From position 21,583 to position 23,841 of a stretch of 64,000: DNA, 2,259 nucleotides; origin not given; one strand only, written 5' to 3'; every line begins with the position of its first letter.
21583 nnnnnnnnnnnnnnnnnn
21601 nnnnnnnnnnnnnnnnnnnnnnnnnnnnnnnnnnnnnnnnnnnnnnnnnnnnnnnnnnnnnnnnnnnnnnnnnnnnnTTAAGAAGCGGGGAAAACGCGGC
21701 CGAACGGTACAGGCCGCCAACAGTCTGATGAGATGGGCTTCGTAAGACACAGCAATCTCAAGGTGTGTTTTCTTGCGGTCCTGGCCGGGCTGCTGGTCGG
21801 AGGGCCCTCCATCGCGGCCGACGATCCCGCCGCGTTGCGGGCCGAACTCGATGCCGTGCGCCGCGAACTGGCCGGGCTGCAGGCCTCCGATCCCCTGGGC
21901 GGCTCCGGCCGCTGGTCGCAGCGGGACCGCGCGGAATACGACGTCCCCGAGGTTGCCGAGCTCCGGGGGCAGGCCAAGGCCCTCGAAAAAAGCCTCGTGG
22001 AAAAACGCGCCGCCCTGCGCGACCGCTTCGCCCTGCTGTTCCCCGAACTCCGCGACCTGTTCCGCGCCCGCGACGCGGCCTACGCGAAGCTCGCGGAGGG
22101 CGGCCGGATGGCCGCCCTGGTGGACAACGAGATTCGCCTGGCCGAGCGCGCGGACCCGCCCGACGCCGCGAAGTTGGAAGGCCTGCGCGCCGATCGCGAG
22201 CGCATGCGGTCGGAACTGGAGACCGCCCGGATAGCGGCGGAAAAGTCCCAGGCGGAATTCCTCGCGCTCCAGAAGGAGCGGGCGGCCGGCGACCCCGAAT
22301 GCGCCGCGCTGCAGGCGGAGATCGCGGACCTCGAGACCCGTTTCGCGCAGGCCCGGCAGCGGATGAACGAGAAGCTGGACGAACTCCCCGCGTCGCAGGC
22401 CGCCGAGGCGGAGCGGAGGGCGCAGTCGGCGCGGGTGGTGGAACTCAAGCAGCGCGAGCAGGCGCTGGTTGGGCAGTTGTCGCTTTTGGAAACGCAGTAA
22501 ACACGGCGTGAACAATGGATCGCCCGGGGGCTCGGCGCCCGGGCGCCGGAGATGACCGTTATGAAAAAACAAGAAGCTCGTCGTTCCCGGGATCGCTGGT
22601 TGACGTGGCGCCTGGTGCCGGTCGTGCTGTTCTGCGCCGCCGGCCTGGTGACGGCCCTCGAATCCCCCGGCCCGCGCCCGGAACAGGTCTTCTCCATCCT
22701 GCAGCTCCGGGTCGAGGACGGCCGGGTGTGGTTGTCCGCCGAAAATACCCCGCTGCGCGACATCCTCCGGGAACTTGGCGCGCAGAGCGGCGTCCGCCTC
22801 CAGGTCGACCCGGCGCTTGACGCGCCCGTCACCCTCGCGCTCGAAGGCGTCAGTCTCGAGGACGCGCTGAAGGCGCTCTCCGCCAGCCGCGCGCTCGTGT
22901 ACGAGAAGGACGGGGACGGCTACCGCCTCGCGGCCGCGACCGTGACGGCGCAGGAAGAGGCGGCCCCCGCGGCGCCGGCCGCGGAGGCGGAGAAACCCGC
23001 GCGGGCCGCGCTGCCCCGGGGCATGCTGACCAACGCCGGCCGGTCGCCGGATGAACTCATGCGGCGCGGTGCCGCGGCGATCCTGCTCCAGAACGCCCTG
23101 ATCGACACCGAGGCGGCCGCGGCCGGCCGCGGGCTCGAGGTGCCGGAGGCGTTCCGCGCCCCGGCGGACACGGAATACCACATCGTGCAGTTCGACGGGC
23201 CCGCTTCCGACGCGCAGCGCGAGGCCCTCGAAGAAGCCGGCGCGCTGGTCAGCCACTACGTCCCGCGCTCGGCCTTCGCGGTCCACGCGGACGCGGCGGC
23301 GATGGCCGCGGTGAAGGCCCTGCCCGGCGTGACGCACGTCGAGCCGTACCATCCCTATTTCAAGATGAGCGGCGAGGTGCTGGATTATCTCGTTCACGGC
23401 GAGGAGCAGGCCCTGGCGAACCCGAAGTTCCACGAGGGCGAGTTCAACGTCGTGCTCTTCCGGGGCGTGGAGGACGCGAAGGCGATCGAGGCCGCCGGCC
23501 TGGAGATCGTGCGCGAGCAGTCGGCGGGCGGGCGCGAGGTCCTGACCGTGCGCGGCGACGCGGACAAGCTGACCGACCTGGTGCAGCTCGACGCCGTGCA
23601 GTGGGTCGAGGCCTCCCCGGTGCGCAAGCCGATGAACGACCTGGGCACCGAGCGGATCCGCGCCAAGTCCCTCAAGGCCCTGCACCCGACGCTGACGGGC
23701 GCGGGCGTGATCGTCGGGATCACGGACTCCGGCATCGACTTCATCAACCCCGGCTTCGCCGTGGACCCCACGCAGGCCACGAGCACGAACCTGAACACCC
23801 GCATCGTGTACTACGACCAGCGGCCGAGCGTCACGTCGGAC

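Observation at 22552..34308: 3918-aa membrane-anchored protein combining an STN-like domain, a subtilisin (S8) protease, long runs of thrombospondin-type-3 calcium-binding repeats, and Kelch/lectin-like modules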

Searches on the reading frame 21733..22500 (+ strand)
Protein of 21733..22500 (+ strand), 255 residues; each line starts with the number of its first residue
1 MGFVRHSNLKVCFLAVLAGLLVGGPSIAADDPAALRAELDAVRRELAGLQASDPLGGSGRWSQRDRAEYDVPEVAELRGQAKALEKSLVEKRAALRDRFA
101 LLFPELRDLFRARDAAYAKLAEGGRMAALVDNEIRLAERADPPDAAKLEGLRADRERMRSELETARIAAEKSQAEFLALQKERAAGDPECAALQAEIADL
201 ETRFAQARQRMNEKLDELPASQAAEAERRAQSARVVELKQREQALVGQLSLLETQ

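Call 9: search_protein_families(library=pfam, proteins=[window:21733-22500:+], max_evalue=0.01)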
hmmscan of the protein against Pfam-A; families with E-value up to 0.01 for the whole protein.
window:21733-22500:+ (255 aa): 1 family
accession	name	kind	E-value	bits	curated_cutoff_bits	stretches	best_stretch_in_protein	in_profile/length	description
PF11559.13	ADIP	-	0.0097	16.4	34.3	0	155-243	54-140/151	Afadin- and alpha -actinin-Binding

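Call 39: search_protein_families(library=pfam, proteins=[window:21733-22500:+], max_evalue=1)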
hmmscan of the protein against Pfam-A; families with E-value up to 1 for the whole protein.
window:21733-22500:+ (255 aa): 8 families
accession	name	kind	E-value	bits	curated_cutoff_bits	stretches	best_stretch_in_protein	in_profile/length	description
PF11559.13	ADIP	-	0.0097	16.4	34.3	1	155-243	54-140/151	Afadin- and alpha -actinin-Binding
PF17749.6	MIP-T3_C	-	0.011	16.2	25.8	1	140-213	65-135/154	Microtubule-binding protein MIP-T3 C-terminal region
PF02403.27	Seryl_tRNA_N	-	0.012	16.3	28.2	1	135-219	17-105/108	Seryl-tRNA synthetase N-terminal domain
PF02672.20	CP12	-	0.15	13.3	22.7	1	170-213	6-48/70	CP12 domain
PF12277.13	DUF3618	-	0.16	12.7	24.9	1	30-47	2-19/47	Protein of unknown function (DUF3618)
PF16471.10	JIP_LZII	-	0.24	12.1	30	0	146-182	33-69/71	JNK-interacting protein leucine zipper II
PF00261.25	Tropomyosin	-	0.47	10.3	38.6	1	150-241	3-93/242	Tropomyosin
PF10473.14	CENP-F_leu_zip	-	0.65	10.5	34.5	1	149-225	48-122/140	Leucine-rich repeats of kinetochore protein Cenp-F/LEK1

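Call 51: find_encoding_contigs(protein=window:21733-22500:+, flank=10000, max_places=3)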
Protein window:21733-22500:+ (255 aa): 1 contig read that carries it; 1 place shown.
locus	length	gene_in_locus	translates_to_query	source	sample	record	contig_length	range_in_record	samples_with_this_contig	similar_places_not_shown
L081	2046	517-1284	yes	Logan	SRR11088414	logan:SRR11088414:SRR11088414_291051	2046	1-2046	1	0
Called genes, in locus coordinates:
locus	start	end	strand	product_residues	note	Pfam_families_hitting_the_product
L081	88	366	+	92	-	PF03692:CxxCxxCC (weak)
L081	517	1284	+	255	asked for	-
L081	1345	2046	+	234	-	?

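Call 85: search_protein_families(library=ncbifam, proteins=[window:21733-22497:+], max_evalue=0.01)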
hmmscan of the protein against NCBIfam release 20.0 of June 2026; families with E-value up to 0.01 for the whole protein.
window:21733-22497:+ (255 aa): 3 families
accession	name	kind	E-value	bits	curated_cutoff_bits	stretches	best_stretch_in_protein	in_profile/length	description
TIGR02169.1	SMC_prok_A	equivalog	0.00098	16.9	729.4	1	85-250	367-529/1165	chromosome segregation protein SMC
TIGR02168.1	SMC_prok_B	equivalog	0.0013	16.6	567.35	1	73-237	687-853/1181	chromosome segregation protein SMC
NF045487.1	ASRP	equivalog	0.0081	14.8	300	0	142-223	186-270/593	archaea-specific SMC-related protein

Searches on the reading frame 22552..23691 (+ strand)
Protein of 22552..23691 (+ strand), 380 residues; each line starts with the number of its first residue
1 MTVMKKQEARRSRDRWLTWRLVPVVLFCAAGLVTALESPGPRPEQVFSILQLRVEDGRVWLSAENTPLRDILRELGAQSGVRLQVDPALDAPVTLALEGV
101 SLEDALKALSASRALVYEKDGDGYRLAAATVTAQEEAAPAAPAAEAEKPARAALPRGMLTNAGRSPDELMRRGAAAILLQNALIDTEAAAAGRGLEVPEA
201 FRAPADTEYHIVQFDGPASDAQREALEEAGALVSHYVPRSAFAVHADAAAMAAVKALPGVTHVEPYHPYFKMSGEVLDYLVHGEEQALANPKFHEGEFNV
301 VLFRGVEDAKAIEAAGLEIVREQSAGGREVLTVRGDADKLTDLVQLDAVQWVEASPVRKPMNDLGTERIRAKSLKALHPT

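Call 8: search_protein_families(library=pfam, proteins=[window:22552-23691:+], max_evalue=1)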
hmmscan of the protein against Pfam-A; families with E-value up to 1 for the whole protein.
window:22552-23691:+ (380 aa): 4 families
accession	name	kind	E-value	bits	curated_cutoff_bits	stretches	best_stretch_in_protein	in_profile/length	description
PF07660.19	STN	-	0.00085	19.5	28.4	1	89-128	10-51/52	Secretin and TonB N terminus short domain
PF16344.10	FecR_C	-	0.0085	16.6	24.4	1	64-122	5-66/70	FecR, C-terminal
PF22148.1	Fervidolysin_NPro-like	-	0.0098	16.7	21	0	211-265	21-80/81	Fervidolysin N-terminal prodomain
PF05922.21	Inhibitor_I9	-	0.2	12.8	21.2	1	239-268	49-78/82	Peptidase inhibitor I9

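Call 24: predict_structure(alignment_id=A2)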
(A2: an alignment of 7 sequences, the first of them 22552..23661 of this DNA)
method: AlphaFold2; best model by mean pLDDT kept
length: 370 residues; sequences in the alignment: 7
mean_pLDDT: 73.1   pTM: 0.53
mean pLDDT of the five models: 73.1, 72.2, 69.0, 68.9, 63.7
residues with pLDDT >= 90: 52; 70-90: 178; 50-70: 80; < 50: 60
segments of 3 or more residues with pLDDT < 50: 1-4, 30-46, 134-151, 358-370
pLDDT, mean of each block of 10 residues (from residue 1): 49 51 52 40 53 86 85 85 68 83 80 56 64 44 38 70 80 75 88 88 89 87 95 83 92 95 91 85 70 74 71 81 78 87 85 70 36
secondary structure, 60 per line:
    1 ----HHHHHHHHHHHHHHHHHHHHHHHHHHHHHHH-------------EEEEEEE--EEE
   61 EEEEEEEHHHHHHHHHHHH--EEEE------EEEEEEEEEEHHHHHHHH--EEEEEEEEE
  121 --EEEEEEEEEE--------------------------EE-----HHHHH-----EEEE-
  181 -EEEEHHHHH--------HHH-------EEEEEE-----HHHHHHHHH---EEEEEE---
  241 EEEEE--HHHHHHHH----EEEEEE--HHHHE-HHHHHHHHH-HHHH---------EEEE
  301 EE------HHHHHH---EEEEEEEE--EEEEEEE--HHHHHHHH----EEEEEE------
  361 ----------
elements in order: H5-35 E49-55 E58-67 H68-79 E82-85 E92-101 H102-109 E112-120 E123-132 H166-170 E176-179 E182-185 H186-190 E209-214 H220-228 E232-237 E241-245 H248-255 E260-265 H268-271 H274-282 H284-287 E297-302 H309-314 E318-325 E328-334 H337-344 E349-354

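Call 76: fold_search(model_id=the predicted structure, library=pdb)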
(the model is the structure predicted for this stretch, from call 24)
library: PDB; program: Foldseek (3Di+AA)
matches with E <= 10: 668; with E <= 0.001: 0
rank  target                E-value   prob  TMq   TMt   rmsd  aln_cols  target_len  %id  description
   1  2hmf_A                4.8e-03  0.77  0.16  0.13  17.2       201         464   11  Structure of a Threonine Sensitive Aspartokinase from Methanococcus jannaschii Complexed with Mg-ADP and Aspartate (released 2006-10-17)
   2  2zho_A                5.4e-03  0.85  0.15  0.31   9.5       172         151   12  Crystal structure of the regulatory subunit of aspartate kinase from Thermus thermophilus (ligand free form) (released 2009-02-17)
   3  4ar0_MODEL_1_A        5.7e-03  1.00  0.16  0.43  16.4        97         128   20  N0 domain of Neisseria meningitidis Pilus assembly protein PilQ (released 2012-10-17)
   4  6hcg_A                6.8e-03  0.30  0.15  0.10  30.8       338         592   13  Klebsiella pneumoniae type II secretion system outer membrane complex. PulD, PulS and PulC HR domain. (released 2019-11-27)
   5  2zho_C                1.1e-02  0.72  0.15  0.29  10.0       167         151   12  Crystal structure of the regulatory subunit of aspartate kinase from Thermus thermophilus (ligand free form) (released 2009-02-17)
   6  5ifm_A                1.5e-02  0.66  0.16  0.22  14.3       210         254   14  Human NONO (p54nrb) Homodimer (released 2016-11-09)
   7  2zho_B                1.8e-02  0.80  0.16  0.33  10.1       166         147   14  Crystal structure of the regulatory subunit of aspartate kinase from Thermus thermophilus (ligand free form) (released 2009-02-17)
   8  1v5i_B                1.9e-02  1.00  0.15  0.59   4.2        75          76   21  Crystal structure of serine protease inhibitor POIA1 in complex with subtilisin BPN' (released 2005-03-08)
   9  4av2_A                1.9e-02  1.00  0.16  0.21  13.4       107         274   18  Single particle electron microscopy of PilQ dodecameric complexes from Neisseria meningitidis. (released 2012-10-17)
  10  2dt9_A                1.9e-02  0.57  0.15  0.28   9.9       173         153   14  Crystal structure of the regulatory subunit of aspartate kinase from Thermus flavus (released 2007-07-17)
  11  4m0n                  2.1e-02  0.99  0.14  0.23   9.5       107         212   14  Crystal structure of a putative anti-sigma factor (BDI_1681) from Parabacteroides distasonis ATCC 8503 at 1.65 A resolut (released 2013-10-16)
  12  5ifm_G                2.1e-02  0.57  0.16  0.22  14.6       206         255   14  Human NONO (p54nrb) Homodimer (released 2016-11-09)
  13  5ngi_A                2.1e-02  0.44  0.14  0.24  19.2       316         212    9  Structure of XcpQN012 (released 2018-01-24)
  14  5mp2_A                2.1e-02  0.33  0.13  0.21  18.2       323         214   10  XcpQN012 in complex with VHH04 (released 2017-12-13)
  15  4m0h_B                2.3e-02  0.99  0.14  0.24   9.4       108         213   14  Crystal structure of a putative anti-sigma factor (BDI_1681) from Parabacteroides distasonis ATCC 8503 at 2.50 A resol (released 2013-10-16)
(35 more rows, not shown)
